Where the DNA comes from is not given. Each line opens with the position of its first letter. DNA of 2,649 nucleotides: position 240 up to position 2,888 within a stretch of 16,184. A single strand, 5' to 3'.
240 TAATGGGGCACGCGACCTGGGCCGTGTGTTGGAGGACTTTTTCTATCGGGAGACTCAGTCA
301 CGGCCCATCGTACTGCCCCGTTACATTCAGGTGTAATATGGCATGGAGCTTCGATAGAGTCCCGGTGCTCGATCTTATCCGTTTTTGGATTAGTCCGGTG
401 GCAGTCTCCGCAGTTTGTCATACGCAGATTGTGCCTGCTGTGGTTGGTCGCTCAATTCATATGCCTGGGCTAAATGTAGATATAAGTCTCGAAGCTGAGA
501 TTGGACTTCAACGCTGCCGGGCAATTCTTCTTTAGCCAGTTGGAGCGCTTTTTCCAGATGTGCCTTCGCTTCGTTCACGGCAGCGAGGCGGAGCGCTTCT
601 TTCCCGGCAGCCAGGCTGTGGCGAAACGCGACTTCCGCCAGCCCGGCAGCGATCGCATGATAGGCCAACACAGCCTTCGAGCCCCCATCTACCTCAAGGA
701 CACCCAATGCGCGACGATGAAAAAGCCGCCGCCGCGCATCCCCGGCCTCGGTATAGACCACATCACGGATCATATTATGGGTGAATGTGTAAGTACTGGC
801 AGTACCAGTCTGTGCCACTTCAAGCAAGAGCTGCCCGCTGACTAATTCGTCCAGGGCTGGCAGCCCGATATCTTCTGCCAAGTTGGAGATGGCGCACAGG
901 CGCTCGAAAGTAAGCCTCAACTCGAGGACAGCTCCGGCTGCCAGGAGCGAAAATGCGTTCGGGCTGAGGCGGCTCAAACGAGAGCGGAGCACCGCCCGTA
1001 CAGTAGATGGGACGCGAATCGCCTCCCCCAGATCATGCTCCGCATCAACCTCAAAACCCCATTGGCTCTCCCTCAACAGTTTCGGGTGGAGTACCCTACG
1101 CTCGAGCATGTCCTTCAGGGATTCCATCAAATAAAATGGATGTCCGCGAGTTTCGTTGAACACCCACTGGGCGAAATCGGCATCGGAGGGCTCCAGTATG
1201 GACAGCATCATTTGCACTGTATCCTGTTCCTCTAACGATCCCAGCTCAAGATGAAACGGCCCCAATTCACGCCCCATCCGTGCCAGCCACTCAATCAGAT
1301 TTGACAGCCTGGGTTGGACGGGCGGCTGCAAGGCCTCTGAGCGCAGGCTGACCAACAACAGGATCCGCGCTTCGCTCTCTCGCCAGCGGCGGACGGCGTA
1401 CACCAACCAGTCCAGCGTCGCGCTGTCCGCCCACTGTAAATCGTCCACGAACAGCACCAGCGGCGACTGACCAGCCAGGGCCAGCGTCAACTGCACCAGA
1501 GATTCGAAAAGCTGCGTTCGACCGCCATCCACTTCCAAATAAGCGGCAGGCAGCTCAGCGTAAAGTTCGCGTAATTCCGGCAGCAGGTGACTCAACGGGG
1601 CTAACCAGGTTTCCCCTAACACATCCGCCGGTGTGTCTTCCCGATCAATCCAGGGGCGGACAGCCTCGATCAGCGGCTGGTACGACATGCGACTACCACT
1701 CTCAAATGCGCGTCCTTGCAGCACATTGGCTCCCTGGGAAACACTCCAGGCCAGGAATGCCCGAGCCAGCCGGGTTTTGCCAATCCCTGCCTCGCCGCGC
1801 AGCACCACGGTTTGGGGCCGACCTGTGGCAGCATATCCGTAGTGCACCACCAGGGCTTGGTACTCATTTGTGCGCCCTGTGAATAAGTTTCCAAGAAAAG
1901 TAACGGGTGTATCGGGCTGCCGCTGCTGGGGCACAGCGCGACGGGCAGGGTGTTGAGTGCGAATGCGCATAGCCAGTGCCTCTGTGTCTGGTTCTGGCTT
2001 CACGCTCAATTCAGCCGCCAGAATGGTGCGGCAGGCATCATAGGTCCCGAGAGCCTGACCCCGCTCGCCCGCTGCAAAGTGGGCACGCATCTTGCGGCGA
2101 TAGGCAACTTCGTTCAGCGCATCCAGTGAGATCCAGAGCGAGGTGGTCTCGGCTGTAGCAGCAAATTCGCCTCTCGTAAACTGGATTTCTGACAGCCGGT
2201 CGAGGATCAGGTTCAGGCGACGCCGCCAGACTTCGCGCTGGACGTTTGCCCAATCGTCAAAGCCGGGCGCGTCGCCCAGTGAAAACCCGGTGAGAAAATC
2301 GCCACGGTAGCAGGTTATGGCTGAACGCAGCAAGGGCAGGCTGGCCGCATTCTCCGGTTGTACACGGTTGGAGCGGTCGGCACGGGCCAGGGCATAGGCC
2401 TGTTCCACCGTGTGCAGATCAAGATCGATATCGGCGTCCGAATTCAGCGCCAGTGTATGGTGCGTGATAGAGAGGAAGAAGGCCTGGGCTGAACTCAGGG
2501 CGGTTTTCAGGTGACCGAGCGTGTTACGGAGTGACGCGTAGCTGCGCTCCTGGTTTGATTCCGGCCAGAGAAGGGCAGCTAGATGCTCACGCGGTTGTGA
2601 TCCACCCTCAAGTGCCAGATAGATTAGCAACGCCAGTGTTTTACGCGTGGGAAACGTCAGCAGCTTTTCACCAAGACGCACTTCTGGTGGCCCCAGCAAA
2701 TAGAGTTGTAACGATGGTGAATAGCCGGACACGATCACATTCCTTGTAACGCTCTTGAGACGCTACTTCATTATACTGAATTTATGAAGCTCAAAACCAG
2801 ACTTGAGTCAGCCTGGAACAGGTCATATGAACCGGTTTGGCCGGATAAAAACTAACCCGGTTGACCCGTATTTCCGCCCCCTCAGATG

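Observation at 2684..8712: ~120 bp direct repeats bracket a 5.8 kb membrane/stress gene block; each repeat carries the SARP regulator's promoter-like region and first ~18 codons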

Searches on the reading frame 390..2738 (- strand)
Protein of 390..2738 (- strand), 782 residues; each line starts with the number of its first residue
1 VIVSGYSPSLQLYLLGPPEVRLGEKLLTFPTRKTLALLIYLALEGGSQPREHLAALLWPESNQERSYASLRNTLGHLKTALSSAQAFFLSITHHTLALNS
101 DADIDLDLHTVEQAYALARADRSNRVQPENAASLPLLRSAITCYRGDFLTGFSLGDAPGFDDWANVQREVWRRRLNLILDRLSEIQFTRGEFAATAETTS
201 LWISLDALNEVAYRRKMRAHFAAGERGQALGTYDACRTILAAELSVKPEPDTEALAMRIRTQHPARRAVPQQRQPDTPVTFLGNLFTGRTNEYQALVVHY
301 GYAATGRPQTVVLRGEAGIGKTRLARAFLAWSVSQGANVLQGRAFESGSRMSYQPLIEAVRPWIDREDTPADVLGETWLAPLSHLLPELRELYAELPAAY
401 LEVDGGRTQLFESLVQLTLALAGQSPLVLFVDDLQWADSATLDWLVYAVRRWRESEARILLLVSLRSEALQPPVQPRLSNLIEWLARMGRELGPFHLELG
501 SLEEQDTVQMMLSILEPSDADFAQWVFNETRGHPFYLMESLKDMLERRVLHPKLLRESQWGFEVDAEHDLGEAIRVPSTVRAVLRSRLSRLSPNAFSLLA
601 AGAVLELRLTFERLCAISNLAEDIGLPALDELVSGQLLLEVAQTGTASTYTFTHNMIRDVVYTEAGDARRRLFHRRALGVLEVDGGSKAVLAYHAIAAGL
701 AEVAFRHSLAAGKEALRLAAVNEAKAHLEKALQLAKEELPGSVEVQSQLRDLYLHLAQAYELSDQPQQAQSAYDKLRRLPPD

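Call 8: search_protein_families(library=pfam, proteins=[window:390-2738:-])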
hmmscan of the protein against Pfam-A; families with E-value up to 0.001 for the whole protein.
window:390-2738:- (782 aa): 3 families
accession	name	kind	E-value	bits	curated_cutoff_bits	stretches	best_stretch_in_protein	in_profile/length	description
PF13191.12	AAA_16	-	1.5e-22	81.3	32.6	1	286-451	2-158/167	AAA ATPase domain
PF03704.23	BTAD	-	5e-19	69.5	22.1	1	106-260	1-146/146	Bacterial transcriptional activator domain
PF13401.12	AAA_22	-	1.6e-05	25.6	27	1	309-449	6-108/130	AAA domain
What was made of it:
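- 390..2738 (-): AfsR-like 'large SARP' regulator gene (782 aa as listed; the true start is probably the second GTG at 2732, as in the 780-aa ortholog P0001). Pfam BTAD 5e-19 and AAA_16 1.5e-22 (call 8).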

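Call 13: find_encoding_contigs(protein=window:390-2738:-, flank=10000, max_places=10)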
Protein window:390-2738:- (782 aa): no gene with exactly this product is on record in the collection.

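Call 14: find_homologous_proteins(query=window:390-2738:-, max_evalue=1e-30)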
Query window:390-2738:- (782 aa): 3059 proteins with E <= 1e-30 among 8000 candidates; the best 120 are listed.
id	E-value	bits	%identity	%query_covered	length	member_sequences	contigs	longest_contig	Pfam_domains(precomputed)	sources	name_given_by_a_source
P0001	0.0e+0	1601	92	100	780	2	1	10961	PF03704.24,PF13401.13,PF13191.13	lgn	-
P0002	0.0e+0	1454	84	99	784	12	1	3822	PF03704.24,PF13191.13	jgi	jgi:DNA-binding SARP family transcriptional activator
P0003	0.0e+0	1450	84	100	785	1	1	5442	PF03704.24,PF13401.13,PF13191.13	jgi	jgi:DNA-binding SARP family transcriptional activator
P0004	0.0e+0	1280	74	100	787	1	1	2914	PF03704.24,PF13191.13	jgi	jgi:DNA-binding SARP family transcriptional activator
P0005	0.0e+0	1277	78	97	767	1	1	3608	PF03704.24,PF13401.13,PF13191.13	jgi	-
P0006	0.0e+0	1252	74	100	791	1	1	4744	PF03704.24,PF13401.13,PF13191.13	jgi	jgi:DNA-binding SARP family transcriptional activator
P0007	0.0e+0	1222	73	99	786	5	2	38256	PF03704.24,PF13191.13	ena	-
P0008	0.0e+0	1217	74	99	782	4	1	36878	PF03704.24,PF13401.13,PF13191.13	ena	-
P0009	0.0e+0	1202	73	99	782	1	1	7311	PF03704.24,PF13401.13,PF13191.13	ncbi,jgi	-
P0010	0.0e+0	1195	72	100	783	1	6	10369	PF03704.24,PF13401.13,PF13191.13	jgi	jgi:DNA-binding SARP family transcriptional activator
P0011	0.0e+0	1192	71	100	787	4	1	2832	PF03704.24,PF13401.13,PF13191.13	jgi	jgi:DNA-binding SARP family transcriptional activator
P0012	0.0e+0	1188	71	99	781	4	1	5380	PF03704.24,PF13401.13,PF13191.13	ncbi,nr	ncbi:MAG TPA: AAA family ATPase [Anaerolineales bacterium]|nr:AAA family ATPase [Anaerolineales bact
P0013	0.0e+0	1183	71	99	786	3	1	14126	PF03704.24,PF13191.13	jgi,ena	-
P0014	0.0e+0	1182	73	98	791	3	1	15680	PF03704.24,PF13401.13,PF13191.13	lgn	-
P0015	0.0e+0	1180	71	98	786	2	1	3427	PF03704.24,PF13401.13,PF13191.13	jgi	jgi:DNA-binding SARP family transcriptional activator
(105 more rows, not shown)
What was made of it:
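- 390..2738 (-): Orthologs at 63-92% identity in Anaerolineae/Chloroflexota MAGs (call 14).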

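Call 16: find_encoding_contigs(protein=P0001, flank=10000, max_places=4)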
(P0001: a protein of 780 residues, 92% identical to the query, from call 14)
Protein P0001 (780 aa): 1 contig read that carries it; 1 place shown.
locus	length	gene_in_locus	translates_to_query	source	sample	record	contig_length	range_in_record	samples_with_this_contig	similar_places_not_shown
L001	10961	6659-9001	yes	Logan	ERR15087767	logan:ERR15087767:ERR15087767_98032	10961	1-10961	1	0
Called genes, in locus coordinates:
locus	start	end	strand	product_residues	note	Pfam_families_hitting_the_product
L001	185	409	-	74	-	-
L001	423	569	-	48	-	-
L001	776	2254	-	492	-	PF02310:B12-binding, PF04055:Radical_SAM, PF13282:DUF4070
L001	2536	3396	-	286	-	PF01145:Band_7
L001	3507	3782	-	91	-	PF18905:DUF5661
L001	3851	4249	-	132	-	-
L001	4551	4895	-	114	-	PF12732:YtxH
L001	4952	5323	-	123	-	-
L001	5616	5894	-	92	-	PF04226:Transgly_assoc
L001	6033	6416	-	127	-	-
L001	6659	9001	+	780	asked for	PF03704:BTAD, PF13191:AAA_16, PF13401:AAA_22 (weak)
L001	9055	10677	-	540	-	PF00753:Lactamase_B, PF12706:Lactamase_B_2, PF22505:RNase_J_b_CASP, PF07521:RMMBL (weak), PF17770:RNase_J_C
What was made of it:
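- Gene content inside the block varies between strains: the desaturase is replaced by other genes in L001 (call 16).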

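Call 17: find_encoding_contigs(protein=P0003, flank=10000, max_places=4)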
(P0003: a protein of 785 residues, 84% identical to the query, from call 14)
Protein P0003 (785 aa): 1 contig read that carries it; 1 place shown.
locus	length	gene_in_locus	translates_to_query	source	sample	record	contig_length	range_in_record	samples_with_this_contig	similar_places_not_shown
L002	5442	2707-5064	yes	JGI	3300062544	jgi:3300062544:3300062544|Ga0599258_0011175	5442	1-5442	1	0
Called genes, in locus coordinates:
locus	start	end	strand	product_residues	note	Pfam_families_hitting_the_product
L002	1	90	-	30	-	?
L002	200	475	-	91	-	PF18905:DUF5661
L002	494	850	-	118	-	PF12732:YtxH, PF01442:Apolipoprotein (weak)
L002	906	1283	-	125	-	-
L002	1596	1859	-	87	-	PF04226:Transgly_assoc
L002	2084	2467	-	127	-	-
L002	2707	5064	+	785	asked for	PF03704:BTAD, PF13191:AAA_16, PF13401:AAA_22 (faint)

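Call 21: find_encoding_contigs(protein=P0008, flank=10000, max_places=3)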
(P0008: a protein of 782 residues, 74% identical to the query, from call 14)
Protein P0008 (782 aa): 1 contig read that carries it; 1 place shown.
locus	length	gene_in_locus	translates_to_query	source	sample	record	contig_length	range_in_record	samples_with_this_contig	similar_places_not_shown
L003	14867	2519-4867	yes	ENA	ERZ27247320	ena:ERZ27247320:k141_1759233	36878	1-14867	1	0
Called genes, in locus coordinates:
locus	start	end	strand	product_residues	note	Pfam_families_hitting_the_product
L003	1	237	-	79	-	?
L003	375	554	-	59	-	-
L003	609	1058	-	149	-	PF03729:DUF308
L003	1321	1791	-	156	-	PF19193:Tectonin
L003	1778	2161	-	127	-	-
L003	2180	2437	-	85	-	PF09723:Zn_ribbon_8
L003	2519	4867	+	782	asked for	PF03704:BTAD, PF13191:AAA_16, PF13401:AAA_22 (weak)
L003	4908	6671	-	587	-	PF00933:Glyco_hydro_3, PF01915:Glyco_hydro_3_C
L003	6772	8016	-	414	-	PF00150:Cellulase, PF02449:Glyco_hydro_42 (faint), PF02836:Glyco_hydro_2_C, PF26410:GH5_mannosidase (weak)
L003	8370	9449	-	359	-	PF00528:BPD_transp_1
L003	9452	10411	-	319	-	PF00528:BPD_transp_1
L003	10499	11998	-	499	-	PF01547:SBP_bac_1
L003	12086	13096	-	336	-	PF00356:LacI, PF00532:Peripla_BP_1, PF13407:Peripla_BP_4, PF13377:Peripla_BP_3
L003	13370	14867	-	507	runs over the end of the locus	PF00171:Aldedh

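Call 22: find_encoding_contigs(protein=P0007, flank=10000, max_places=3)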
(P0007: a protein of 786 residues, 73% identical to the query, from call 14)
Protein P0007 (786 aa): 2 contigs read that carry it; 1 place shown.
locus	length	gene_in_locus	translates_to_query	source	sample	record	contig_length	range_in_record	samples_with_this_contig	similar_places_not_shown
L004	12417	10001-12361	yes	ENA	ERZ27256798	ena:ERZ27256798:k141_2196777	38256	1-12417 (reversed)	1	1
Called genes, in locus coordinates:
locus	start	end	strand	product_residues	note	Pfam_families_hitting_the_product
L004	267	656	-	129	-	-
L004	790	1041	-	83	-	-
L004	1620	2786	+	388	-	PF01548:DEDD_Tnp_IS110, PF02371:Transposase_20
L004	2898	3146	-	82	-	PF00076:RRM_1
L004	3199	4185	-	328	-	PF00140:Sigma70_r1_2, PF04542:Sigma70_r2, PF04539:Sigma70_r3, PF08281:Sigma70_r4_2 (faint), PF04545:Sigma70_r4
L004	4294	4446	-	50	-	PF04232:SpoVS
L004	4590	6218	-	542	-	PF00118:Cpn60_TCP1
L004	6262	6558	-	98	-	PF00166:Cpn10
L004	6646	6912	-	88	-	PF13683:rve_3 (weak)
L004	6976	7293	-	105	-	-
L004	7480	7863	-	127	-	-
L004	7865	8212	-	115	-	-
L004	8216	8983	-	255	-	PF01145:Band_7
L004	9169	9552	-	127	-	-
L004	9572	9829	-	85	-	PF09723:Zn_ribbon_8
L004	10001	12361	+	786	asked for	PF03704:BTAD, PF13191:AAA_16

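Call 65: search_solved_structures(query=window:390-2738:-, max_evalue=0.001)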
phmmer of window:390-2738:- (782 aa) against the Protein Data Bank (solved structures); distinct sequences matched with E-value up to 0.001: 1.
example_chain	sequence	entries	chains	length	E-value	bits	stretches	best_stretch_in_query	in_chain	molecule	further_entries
8hvr_I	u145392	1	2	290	7.6e-08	34.4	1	8-265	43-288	Regulatory protein AfsR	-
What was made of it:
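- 390..2738 (-): Residues 8-265 match the AfsR SARP domain, PDB 8hvr_I, E=7.6e-8 (call 65).
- On SARP-dependent (afs-box-type) promoter: The protein is present: Pfam BTAD 5e-19 (call 8) and the AfsR SARP domain 8hvr_I at E=7.6e-8 (call 65).
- The regulator's N-terminus is homologous to the AfsR SARP domain (call 65).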
